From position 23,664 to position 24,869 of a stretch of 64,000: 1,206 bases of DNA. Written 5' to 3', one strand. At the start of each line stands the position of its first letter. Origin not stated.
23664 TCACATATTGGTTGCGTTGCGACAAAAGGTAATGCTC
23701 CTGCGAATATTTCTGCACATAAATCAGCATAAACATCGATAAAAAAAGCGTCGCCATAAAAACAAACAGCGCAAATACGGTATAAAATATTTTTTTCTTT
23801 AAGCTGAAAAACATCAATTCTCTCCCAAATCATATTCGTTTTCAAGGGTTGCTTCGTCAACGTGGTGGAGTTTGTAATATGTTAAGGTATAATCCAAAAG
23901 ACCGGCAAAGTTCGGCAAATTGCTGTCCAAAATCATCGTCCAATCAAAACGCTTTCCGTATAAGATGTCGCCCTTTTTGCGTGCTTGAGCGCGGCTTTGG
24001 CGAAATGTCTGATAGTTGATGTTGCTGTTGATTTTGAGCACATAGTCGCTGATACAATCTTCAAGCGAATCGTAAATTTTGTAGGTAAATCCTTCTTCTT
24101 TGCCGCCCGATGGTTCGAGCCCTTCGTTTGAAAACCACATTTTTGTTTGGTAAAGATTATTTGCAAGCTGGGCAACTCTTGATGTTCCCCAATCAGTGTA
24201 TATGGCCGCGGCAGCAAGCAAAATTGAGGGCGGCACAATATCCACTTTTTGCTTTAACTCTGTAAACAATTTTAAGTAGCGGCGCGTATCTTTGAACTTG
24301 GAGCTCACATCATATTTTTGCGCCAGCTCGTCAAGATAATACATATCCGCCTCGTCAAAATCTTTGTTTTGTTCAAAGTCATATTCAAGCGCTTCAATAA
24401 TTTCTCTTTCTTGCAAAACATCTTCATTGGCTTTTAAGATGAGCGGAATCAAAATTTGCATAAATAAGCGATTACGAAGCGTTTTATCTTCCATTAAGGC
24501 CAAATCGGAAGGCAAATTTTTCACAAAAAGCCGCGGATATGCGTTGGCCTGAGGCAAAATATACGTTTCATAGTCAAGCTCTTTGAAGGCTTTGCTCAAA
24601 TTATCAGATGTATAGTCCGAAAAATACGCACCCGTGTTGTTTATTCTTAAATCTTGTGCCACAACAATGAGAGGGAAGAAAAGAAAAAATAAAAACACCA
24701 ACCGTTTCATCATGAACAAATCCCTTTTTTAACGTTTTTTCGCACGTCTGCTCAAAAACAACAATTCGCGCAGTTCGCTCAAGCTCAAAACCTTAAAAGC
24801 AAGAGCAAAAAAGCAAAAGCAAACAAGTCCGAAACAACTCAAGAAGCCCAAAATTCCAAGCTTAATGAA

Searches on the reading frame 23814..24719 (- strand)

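Call 105: search_protein_families(library=pfam, proteins=[window:23814-24719:-], max_evalue=0.00001)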
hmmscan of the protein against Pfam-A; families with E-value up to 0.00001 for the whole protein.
window:23814-24719:- (301 aa): 1 family
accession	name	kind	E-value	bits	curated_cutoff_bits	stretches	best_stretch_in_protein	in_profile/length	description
PF01832.25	Glucosaminidase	-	7.3e-12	46.5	30.2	1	151-241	3-88/123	Mannosyl-glycoprotein endo-beta-N-acetylglucosaminidase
